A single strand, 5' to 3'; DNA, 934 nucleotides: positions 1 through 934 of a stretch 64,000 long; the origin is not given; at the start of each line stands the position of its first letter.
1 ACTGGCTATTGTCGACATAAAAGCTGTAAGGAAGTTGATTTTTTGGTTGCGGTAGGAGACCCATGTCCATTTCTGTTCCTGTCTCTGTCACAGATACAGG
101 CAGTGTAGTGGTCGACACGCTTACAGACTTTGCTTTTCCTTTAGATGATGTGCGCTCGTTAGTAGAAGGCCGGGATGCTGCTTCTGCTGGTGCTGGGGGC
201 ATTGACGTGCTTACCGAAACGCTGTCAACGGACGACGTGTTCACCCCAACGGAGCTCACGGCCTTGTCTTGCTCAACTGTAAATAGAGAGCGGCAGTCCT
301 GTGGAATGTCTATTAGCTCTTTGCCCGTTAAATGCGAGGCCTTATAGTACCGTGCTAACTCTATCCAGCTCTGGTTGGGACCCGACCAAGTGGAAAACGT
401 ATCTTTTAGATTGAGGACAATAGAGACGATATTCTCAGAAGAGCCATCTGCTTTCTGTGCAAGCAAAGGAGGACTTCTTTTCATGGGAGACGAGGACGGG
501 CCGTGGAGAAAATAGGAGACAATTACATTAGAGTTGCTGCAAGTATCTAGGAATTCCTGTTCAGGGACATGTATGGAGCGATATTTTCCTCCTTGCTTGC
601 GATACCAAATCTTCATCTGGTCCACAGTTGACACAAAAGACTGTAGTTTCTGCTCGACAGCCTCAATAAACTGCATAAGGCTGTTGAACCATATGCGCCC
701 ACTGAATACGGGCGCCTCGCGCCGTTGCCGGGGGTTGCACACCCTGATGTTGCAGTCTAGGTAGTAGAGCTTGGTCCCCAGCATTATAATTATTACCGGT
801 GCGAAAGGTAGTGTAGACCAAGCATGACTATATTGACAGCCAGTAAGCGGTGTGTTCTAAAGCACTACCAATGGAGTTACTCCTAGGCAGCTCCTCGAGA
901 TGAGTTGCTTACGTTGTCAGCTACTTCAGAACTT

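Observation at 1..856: Unlisted gene running off the left window edge on the minus strand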

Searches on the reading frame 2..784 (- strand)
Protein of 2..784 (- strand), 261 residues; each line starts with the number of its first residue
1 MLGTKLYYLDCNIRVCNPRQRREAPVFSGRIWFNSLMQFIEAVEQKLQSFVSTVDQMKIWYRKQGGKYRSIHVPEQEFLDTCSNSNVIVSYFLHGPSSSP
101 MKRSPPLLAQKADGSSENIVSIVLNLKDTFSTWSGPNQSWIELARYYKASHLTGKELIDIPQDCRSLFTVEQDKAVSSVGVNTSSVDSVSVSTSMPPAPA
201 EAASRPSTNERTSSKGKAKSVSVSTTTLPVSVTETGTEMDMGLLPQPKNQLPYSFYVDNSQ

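Call 6: search_protein_families(library=pfam, proteins=[window:2-784:-], max_evalue=1)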
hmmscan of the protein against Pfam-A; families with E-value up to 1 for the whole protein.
window:2-784:- (261 aa): 1 family
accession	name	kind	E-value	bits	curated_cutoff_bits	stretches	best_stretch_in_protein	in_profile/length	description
PF12118.13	SprA-related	-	0.85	9.3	27.3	0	176-234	37-95/335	SprA-related family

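Call 7: find_homologous_proteins(query=window:2-784:-)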
Query window:2-784:- (261 aa): 5 proteins with E <= 0.001 among 766 candidates.
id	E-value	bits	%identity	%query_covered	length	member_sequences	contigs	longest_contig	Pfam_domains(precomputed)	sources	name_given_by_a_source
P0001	1.7e-167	573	99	100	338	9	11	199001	-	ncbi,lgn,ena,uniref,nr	ncbi:Hypothetical protein DHA2_152768 [Giardia duodenalis]|uniref:Uncharacterized protein n=1 Tax=Gi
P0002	9.5e-147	505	88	100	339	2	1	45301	-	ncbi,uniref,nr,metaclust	ncbi:Hypothetical protein GLP15_4610 [Giardia lamblia P15]|uniref:Uncharacterized protein n=1 Tax=Gi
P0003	5.4e-102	359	66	100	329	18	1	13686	-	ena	-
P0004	3.2e-86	307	56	100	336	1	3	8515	-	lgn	-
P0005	7.3e-81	289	53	100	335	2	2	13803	-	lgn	-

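Call 9: find_encoding_contigs(protein=P0001, flank=6000, max_places=6)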
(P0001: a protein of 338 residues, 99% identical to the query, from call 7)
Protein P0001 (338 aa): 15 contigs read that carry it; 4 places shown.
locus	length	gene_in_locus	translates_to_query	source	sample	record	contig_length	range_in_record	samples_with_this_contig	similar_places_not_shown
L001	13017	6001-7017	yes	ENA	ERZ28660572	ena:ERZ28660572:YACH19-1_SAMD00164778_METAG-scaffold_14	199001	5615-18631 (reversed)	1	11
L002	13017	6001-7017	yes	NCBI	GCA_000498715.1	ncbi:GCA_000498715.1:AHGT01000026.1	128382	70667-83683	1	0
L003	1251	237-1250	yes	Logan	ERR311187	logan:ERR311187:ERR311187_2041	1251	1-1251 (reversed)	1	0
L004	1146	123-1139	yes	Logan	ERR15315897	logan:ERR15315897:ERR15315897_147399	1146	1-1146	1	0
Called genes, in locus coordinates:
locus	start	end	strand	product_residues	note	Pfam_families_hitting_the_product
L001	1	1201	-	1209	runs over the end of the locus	PF00023:Ank (faint), PF12796:Ank_2, PF13606:Ank_3 (faint), PF13637:Ank_4 (faint), PF13857:Ank_5 (faint), PF12796:Ank_2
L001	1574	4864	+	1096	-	-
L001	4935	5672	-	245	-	PF00318:Ribosomal_S2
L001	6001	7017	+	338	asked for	-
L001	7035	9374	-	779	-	-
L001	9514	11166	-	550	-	-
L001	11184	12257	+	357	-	-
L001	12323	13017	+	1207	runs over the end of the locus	-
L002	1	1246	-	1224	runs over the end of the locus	PF12796:Ank_2, PF13606:Ank_3 (faint), PF13637:Ank_4 (faint), PF00023:Ank (faint), PF13857:Ank_5 (faint), PF12796:Ank_2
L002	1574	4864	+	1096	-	-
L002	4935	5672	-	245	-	PF00318:Ribosomal_S2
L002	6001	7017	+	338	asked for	-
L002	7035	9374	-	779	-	-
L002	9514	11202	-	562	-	-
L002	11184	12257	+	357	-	-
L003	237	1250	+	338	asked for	?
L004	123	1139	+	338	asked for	-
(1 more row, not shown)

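Call 11: list_cluster_members(proteins=[P0001, P0003, P0004, P0005])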
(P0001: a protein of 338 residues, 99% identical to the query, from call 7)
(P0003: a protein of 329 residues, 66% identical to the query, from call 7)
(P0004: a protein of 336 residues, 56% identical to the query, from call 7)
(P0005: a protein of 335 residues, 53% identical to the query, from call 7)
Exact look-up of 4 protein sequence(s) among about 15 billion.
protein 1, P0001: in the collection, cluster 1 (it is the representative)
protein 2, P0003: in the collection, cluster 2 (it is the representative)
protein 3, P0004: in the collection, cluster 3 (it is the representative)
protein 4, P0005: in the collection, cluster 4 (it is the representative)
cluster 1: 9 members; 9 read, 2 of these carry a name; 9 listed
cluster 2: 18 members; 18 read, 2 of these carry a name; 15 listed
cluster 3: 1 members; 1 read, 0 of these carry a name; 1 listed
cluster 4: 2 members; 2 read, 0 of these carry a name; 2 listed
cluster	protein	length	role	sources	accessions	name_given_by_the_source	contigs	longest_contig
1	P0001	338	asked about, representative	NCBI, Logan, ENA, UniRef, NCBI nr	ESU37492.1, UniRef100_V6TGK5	Hypothetical protein DHA2_152768 [Giardia duodenalis] | Uncharacterized protein n=1 Tax=Giardia intestinalis TaxID=5741 RepID=V6TGK5_GIAIN | Hypothetical protein DHA2_152768 [Giardia intestinalis]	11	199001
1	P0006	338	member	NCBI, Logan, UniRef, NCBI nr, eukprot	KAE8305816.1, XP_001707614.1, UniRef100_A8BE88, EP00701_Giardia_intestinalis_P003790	hypothetical protein GL50803_007765 [Giardia duodenalis] | Uncharacterized protein n=1 Tax=Giardia intestinalis (strain ATCC 50803 / WB clone C6) ... | hypothetical protein GL50803_007765 [Giardia intestinalis]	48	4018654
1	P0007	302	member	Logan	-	-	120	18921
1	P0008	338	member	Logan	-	-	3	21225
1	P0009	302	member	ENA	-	-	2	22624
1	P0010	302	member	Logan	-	-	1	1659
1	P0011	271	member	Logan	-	-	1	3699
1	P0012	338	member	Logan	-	-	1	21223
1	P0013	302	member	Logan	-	-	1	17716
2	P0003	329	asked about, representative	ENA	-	-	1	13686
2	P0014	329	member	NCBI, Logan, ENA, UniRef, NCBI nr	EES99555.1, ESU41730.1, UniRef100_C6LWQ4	Hypothetical protein GSB_153257 [Giardia duodenalis] | Uncharacterized protein n=2 Tax=Giardia intestinalis TaxID=5741 RepID=C6LWQ4_GIAIB | Hypothetical protein GL50581_3215 [Giardia intestinalis ATCC 50581]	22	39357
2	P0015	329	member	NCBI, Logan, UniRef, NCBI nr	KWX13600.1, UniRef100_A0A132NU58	hypothetical protein QR46_2419 [Giardia duodenalis assemblage B] | Uncharacterized protein n=1 Tax=Giardia duodenalis assemblage B TaxID=1394984 ... | hypothetical protein QR46_2419 [Giardia intestinalis assemblage B]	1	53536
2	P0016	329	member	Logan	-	-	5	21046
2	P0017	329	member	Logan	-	-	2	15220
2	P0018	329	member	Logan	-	-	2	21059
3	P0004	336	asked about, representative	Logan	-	-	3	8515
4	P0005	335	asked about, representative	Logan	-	-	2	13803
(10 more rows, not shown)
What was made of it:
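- All gene callers and GenBank annotate the minus-strand gene (calls 9, 11).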

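Call 17: find_encoding_contigs(protein=P0006, flank=3000, max_places=3)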
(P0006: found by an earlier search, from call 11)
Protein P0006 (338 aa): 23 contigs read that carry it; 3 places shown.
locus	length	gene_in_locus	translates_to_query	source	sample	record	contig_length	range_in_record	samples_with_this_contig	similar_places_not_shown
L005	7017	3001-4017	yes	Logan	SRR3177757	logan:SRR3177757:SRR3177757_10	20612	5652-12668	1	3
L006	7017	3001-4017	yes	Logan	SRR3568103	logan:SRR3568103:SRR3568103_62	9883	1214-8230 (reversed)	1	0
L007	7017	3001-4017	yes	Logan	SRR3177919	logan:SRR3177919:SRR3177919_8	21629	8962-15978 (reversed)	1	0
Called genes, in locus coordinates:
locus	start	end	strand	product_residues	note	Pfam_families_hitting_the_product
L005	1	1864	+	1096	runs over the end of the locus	-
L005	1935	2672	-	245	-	PF00318:Ribosomal_S2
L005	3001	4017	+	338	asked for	-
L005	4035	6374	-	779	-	-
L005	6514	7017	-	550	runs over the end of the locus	-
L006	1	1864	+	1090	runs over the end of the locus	-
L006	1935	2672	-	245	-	PF00318:Ribosomal_S2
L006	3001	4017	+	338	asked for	-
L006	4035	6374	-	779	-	-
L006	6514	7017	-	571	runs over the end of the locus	?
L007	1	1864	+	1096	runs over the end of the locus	-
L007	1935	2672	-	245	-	PF00318:Ribosomal_S2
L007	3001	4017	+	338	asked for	-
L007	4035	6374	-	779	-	-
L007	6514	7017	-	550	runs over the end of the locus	-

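Call 18: find_encoding_contigs(protein=P0002, flank=3000, max_places=2)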
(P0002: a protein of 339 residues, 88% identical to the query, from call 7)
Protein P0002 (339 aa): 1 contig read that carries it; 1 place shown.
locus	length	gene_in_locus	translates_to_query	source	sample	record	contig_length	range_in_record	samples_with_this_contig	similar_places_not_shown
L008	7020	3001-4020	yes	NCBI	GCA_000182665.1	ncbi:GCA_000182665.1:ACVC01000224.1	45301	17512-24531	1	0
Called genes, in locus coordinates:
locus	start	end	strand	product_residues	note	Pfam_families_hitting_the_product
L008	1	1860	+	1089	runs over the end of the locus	-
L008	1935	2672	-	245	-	PF00318:Ribosomal_S2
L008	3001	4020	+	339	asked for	-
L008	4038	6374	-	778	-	-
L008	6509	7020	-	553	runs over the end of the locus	-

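Call 19: find_encoding_contigs(protein=P0014, flank=3000, max_places=2)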
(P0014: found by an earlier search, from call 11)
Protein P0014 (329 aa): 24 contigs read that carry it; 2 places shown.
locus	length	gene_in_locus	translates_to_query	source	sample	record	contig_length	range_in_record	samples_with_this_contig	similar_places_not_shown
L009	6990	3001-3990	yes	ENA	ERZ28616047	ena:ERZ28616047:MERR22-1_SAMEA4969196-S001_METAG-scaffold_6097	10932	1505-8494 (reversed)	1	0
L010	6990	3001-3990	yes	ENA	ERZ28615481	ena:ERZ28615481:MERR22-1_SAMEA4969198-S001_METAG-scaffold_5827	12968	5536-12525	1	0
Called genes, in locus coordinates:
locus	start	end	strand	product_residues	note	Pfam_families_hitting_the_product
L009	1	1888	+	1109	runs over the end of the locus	-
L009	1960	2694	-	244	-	PF00318:Ribosomal_S2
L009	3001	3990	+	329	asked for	-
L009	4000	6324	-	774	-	-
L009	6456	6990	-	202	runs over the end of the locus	-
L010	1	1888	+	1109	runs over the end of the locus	-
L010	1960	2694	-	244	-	PF00318:Ribosomal_S2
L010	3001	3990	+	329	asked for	-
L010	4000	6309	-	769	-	-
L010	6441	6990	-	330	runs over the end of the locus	?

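Call 20: find_encoding_contigs(protein=P0004, flank=3000, max_places=2)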
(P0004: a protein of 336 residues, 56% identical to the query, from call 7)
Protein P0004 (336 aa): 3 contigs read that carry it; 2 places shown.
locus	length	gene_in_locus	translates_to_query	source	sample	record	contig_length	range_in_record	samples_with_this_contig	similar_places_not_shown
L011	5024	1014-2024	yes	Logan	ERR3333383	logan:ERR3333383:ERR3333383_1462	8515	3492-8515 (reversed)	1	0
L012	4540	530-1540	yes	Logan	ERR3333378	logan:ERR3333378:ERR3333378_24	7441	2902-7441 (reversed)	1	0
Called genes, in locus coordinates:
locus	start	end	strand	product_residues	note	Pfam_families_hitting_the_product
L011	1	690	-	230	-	?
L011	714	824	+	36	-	-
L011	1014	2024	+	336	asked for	-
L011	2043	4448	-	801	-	-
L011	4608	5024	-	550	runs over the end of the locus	-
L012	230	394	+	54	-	-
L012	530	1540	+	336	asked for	-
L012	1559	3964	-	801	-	-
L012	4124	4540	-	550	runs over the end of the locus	-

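Call 21: find_encoding_contigs(protein=P0005, flank=3000, max_places=2)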
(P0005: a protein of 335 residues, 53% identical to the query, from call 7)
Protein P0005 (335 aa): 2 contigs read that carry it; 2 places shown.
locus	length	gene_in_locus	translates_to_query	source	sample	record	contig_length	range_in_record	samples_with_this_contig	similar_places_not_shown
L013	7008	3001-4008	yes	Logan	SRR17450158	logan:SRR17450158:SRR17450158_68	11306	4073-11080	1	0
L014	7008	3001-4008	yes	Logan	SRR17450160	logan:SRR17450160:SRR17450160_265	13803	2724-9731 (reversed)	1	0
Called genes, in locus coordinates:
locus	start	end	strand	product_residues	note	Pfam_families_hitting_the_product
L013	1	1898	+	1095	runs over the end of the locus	PF13251:DUF4042 (faint)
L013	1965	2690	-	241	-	PF00318:Ribosomal_S2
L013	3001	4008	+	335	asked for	-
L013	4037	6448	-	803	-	-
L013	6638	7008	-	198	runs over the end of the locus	?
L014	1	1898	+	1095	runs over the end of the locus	PF13251:DUF4042 (faint)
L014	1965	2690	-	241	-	PF00318:Ribosomal_S2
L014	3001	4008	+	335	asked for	-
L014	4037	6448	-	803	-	-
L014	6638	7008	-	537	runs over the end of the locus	-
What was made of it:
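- The uS2 gene sits divergently upstream in every locus that reaches that side, and a 770-800-aa gene sits convergently downstream in all (calls 9, 17-21).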

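Call 22: predict_structure(alignment_id=A1)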
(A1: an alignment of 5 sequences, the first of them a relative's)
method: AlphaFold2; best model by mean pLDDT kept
length: 338 residues; sequences in the alignment: 5
mean_pLDDT: 42.5   pTM: 0.31
mean pLDDT of the five models: 42.5, 41.2, 34.8, 31.7, 30.9
residues with pLDDT >= 90: 3; 70-90: 80; 50-70: 12; < 50: 243
segments of 3 or more residues with pLDDT < 50: 1-3, 96-324, 330-338
pLDDT, mean of each block of 10 residues (from residue 1): 67 76 74 88 84 81 82 85 80 56 26 23 27 29 35 25 26 22 23 28 26 24 23 23 28 25 24 24 25 28 33 38 49 41
secondary structure, 60 per line:
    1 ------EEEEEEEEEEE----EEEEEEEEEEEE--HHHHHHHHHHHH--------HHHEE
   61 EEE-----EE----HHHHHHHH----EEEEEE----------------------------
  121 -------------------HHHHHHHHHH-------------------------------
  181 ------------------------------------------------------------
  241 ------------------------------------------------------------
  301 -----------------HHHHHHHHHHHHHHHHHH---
elements in order: E7-17 E22-33 H36-47 E59-63 H75-82 E87-92 H140-149 H318-335
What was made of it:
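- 230..457 (-): Residues 110-185: conserved middle region with no confident fold. AF2 pLDDT is below 50 (call 22).
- AF2 block-mean pLDDT is 74-88 for residues 11-90 in the full-length model (call 22). About 70% of the protein has pLDDT below 50 (call 22). Part of the product folds confidently in AF2 (call 22).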

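Call 26: fold_search(model_id=the predicted structure, library=pdb)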
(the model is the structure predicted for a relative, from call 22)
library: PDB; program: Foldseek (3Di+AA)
matches with E <= 10: 540; with E <= 0.001: 0
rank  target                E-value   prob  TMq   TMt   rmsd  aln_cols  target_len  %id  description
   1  2qej_C                2.8e-03  0.98  0.16  0.26   6.5       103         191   11  Crystal structure of a Staphylococcus aureus protein (SSL7) in complex with Fc of human IgA1 (released 2007-09-18)
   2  2kmc_MODEL_1_A        3.2e-03  0.98  0.18  0.44   5.0       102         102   16  Solution Structure of the N-terminal domain of kindlin-1 (released 2009-10-06)
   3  2kfj_MODEL_1_A        7.1e-03  0.98  0.17  0.52   4.3        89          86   15  Solution structure of the loop deletion mutant of PB1 domain of Cdc24p (released 2009-10-06)
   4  6l5k_B                7.5e-03  0.99  0.18  0.56   4.4        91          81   16  ARF5 Aux/IAA17 Complex (released 2020-09-02)
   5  1wjn_MODEL_1_A        7.5e-03  0.91  0.17  0.42   5.7        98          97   13  Solution structure of the C-terminal ubiquitin-like domain of mouse tubulin-specific chaperone e (released 2004-11-29)
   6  3v05_D                8.1e-03  0.84  0.16  0.25   6.4       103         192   13  2.4 Angstrom Crystal Structure of Superantigen-like Protein from Staphylococcus aureus. (released 2011-12-21)
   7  5u75_A                9.8e-03  0.85  0.16  0.30   7.3       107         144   10  The structure of Staphylococcal Enterotoxin-like X (SElX), a Unique Superantigen (released 2017-08-02)
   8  3su8_X                1.0e-02  0.85  0.18  0.12  19.8       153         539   14  Crystal structure of a truncated intracellular domain of Plexin-B1 in complex with Rac1 (released 2011-09-28)
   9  5c6d_B                1.1e-02  0.98  0.19  0.21   3.6        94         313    5  Crystal structure of USP7 in complex with UHRF1 (released 2015-09-09)
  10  1q1o_MODEL_1_A        1.1e-02  0.96  0.18  0.49   4.6        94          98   12  Solution Structure of the PB1 Domain of Cdc24p (Long Form) (released 2003-10-14)
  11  4nzl_B                1.1e-02  0.89  0.15  0.43   6.8       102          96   14  Extracellular proteins of Staphylococcus aureus inhibit the neutrophil serine proteases (released 2014-08-20)
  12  3v05_B                1.1e-02  0.77  0.15  0.23   6.7       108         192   12  2.4 Angstrom Crystal Structure of Superantigen-like Protein from Staphylococcus aureus. (released 2011-12-21)
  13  4rfb_B                1.3e-02  0.92  0.18  0.28   6.3       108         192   11  1.93 Angstrom Crystal Structure of Superantigen-like Protein from Staphylococcus aureus in Complex with Sialyl-Lewis X (released 2014-10-08)
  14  5gg4_D                1.4e-02  0.96  0.19  0.26   3.8        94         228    7  Crystal structure of USP7 with RNF169 peptide (released 2017-03-22)
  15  8d4v_D                1.4e-02  0.87  0.17  0.43   4.8       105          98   10  Crystal Structure of Cathepsin G Inhibited by Eap2 from S. aureus (released 2022-12-21)
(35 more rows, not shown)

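Call 28: search_protein_representatives(alignment_id=A1)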
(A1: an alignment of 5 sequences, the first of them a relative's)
Query: 5 sequences, 337 profile positions. Proteins with E-value up to 0.001 (for the whole library): 1; up to 1e-10: 1; up to 1e-30: 1. The best 1 are listed.
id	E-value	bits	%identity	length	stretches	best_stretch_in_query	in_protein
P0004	5.8e-191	650.3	-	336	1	1-336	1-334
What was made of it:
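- No homologue is detectable outside the G. duodenalis complex (call 28).
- Tried and rejected: An exhaustive HMMER profile search of 1.84 billion representative proteins returned only the family's own cluster (call 28).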

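Call 35: search_solved_structures(query=A1, max_evalue=10, show_alignments=3)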
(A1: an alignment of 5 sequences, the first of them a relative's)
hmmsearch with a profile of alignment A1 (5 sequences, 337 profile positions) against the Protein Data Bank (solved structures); distinct sequences matched with E-value up to 10: 1.
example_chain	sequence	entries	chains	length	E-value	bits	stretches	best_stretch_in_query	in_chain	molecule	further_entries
6t7o_A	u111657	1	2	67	0.76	12.1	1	54-77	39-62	Ribosome hibernation promotion factor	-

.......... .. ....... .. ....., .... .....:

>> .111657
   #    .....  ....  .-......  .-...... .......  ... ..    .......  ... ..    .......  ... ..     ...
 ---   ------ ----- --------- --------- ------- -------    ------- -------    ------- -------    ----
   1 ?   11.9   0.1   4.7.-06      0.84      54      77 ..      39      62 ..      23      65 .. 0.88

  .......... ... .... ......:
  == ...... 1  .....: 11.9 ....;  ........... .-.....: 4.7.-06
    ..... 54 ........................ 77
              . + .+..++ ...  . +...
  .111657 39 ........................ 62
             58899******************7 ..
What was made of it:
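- No PDB sequence hit (call 35).
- Tried and rejected: A profile search against PDB sequences gave one chance hit, a ribosome hibernation factor at E 0.76 (call 35).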

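Call 36: search_protein_families(library=pfam, alignment_id=A1, max_evalue=10)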
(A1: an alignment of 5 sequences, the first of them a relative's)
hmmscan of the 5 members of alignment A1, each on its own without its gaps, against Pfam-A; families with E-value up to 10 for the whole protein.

A. member 1, P0001 (338 aa): 2 families
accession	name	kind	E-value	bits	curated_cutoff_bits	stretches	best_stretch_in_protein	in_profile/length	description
PF16642.10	KCNQ2_u3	-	0.51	11.7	25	1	169-249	15-90/98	Unstructured region on Potassium channel subunit alpha KvLQT2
PF12118.13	SprA-related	-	0.76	9.5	27.3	1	176-234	37-95/335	SprA-related family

B. families by the number of members that match (of 5 scanned): 5 families
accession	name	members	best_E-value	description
PF03248.18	Rer1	2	0.11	Rer1 family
PF11089.13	SyrA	1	0.078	Exopolysaccharide production repressor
PF04934.19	Med6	1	0.11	MED6 mediator sub complex component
PF16642.10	KCNQ2_u3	1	0.51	Unstructured region on Potassium channel subunit alpha KvLQT2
PF12118.13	SprA-related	1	0.76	SprA-related family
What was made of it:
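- On PB1 domain (PF00564): No PB1 hit for any of five orthologues, even at E <= 10 (calls 6, 36).
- On CIDE-N / CAD domain (PF02017): No hit at E <= 10 (calls 6, 36).
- Closest known: PB1 domains. Different: There is no sequence-level match (calls 6, 36).
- Closest known: CIDE-N / CAD domains. Different: There is no sequence-level match (call 36).
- No Pfam PB1 or CIDE-N hit, even at E <= 10 (calls 6, 36). No protein family matches (calls 6, 35, 36).
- Tried and rejected: The best hits were SprA-related, KCNQ2_u3 and Rer1 at E 0.1-0.8, all in low-complexity sequence (calls 6, 36).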
